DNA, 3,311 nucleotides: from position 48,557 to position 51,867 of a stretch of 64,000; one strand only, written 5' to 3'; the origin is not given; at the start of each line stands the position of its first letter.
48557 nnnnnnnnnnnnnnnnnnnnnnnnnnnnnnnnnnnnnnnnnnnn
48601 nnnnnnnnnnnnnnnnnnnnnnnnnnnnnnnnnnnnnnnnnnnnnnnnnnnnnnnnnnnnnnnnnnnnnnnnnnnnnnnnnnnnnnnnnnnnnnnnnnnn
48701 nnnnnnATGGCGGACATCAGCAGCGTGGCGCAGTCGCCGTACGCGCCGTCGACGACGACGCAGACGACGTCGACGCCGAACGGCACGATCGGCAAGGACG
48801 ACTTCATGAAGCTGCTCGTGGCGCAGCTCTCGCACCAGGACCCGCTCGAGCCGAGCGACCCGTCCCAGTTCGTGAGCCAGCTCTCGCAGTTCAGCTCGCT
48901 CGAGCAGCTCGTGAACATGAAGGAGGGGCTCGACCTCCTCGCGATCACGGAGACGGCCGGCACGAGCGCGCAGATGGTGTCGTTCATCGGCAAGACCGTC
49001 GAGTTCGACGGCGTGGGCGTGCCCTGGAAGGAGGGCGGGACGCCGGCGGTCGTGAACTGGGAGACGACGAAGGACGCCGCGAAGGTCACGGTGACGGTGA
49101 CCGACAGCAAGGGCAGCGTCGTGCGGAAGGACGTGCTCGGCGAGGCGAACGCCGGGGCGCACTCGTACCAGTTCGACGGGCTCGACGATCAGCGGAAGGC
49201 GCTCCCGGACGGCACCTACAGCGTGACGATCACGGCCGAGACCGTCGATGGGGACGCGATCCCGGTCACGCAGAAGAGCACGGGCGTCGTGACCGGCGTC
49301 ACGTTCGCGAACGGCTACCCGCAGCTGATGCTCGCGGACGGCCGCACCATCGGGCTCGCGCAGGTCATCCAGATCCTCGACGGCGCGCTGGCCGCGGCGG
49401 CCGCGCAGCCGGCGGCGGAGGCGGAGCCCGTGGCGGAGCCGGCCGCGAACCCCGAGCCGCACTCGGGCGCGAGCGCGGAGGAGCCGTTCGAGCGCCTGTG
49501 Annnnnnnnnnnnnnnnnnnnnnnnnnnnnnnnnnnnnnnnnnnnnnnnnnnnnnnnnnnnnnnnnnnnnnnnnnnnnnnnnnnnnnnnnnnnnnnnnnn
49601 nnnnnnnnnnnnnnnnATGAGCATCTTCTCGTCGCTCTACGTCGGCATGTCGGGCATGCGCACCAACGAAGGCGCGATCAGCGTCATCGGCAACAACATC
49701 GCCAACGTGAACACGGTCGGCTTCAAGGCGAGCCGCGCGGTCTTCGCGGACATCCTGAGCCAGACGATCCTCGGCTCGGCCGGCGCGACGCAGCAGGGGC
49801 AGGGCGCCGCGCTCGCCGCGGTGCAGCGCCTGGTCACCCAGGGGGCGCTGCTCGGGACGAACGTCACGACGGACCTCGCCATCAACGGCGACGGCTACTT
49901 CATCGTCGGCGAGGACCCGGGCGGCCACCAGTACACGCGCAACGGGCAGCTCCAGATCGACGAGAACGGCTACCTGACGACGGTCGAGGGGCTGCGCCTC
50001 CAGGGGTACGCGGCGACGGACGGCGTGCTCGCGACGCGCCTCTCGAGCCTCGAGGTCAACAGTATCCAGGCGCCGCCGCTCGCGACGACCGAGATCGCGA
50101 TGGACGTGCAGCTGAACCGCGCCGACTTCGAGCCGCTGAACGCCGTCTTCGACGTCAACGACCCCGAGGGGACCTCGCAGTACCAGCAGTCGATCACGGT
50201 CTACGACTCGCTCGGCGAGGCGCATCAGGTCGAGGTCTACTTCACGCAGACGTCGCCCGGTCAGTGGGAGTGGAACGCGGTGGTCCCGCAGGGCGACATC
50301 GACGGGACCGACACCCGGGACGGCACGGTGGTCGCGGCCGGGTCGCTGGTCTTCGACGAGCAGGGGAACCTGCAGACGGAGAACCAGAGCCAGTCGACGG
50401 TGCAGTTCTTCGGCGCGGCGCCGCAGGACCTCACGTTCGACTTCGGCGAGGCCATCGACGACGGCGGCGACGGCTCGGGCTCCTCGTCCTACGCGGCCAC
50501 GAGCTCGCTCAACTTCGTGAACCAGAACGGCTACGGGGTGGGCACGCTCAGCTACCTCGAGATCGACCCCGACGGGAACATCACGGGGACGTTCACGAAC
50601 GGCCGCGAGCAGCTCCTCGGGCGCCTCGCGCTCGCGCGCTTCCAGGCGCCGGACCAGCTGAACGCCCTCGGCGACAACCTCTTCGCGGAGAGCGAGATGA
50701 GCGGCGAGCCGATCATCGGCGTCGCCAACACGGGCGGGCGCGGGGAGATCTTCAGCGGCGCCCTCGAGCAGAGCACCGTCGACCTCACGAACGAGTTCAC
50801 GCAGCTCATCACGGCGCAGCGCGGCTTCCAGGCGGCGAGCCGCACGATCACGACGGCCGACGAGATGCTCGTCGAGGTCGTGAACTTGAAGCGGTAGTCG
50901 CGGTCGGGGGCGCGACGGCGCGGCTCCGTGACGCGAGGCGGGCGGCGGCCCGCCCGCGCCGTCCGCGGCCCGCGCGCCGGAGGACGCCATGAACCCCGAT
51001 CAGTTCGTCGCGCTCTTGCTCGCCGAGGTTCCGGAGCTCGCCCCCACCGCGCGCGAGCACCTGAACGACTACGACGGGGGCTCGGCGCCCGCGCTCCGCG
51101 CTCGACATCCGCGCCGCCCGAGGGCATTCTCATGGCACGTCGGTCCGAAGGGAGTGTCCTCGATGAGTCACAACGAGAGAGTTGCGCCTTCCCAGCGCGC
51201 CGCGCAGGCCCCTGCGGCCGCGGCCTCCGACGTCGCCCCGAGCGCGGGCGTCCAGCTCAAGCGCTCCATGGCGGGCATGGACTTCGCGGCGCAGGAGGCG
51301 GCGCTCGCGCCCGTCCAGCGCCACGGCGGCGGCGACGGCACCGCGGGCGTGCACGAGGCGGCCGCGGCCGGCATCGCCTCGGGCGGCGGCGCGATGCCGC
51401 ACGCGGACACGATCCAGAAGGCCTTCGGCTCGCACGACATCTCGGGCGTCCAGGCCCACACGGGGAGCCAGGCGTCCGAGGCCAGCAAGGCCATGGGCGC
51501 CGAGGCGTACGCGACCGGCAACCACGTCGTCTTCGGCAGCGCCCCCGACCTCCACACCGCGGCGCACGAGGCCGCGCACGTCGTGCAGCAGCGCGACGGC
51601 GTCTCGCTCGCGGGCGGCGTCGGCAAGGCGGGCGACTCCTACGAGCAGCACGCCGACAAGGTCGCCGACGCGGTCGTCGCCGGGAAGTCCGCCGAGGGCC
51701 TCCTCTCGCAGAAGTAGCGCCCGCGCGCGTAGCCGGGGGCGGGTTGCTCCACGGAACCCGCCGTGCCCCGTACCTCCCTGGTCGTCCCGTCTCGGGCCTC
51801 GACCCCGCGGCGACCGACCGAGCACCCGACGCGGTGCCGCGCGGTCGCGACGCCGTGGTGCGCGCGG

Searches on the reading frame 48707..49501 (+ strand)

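Call 9: search_protein_families(library=pfam, proteins=[window:48707-49501:+], max_evalue=0.01)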
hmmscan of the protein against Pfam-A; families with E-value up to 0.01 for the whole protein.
window:48707-49501:+ (264 aa): 3 families
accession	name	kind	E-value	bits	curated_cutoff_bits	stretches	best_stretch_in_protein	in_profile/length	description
PF03963.19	FlgD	-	1.3e-22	80.2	27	1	10-75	8-73/75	Flagellar hook capping protein - N-terminal region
PF13860.13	FlgD_ig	-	3.4e-17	62.6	27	1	109-179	7-77/79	FlgD Ig-like domain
PF13861.12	FLgD_tudor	-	4.3e-10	40.1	26.9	1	88-220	4-57/58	FlgD Tudor-like domain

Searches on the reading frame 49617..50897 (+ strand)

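Call 9: search_protein_families(library=pfam, proteins=[window:49617-50897:+], max_evalue=0.01)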
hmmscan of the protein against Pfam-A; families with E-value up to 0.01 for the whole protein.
window:49617-50897:+ (426 aa): 4 families
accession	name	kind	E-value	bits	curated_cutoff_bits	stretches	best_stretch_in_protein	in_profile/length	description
PF07559.19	FlgE_D2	-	7.8e-21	75.5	22.7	1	174-306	10-142/142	Flagellar basal body protein FlaE D2 domain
PF06429.18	Flg_bbr_C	-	1e-14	54.2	23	1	380-422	2-44/46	Flagellar basal body rod FlgEFG protein C-terminal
PF22692.1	LlgE_F_G_D1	-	6.5e-13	49.1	27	1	88-154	1-49/64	Flagellar hook protein FlgE/F/G D1 domain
PF00460.25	Flg_bb_rod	-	1.4e-10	41.3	20.7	1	7-37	1-31/31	Flagella basal body rod protein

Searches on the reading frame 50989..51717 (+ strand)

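Call 9: search_protein_families(library=pfam, proteins=[window:50989-51717:+], max_evalue=0.01)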
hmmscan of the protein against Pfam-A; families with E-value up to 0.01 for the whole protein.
window:50989-51717:+ (242 aa): 1 family
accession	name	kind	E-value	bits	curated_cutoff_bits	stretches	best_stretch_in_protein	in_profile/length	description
PF13699.11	eCIS_core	-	1.4e-14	54.4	22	1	142-204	10-78/79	eCIS core domain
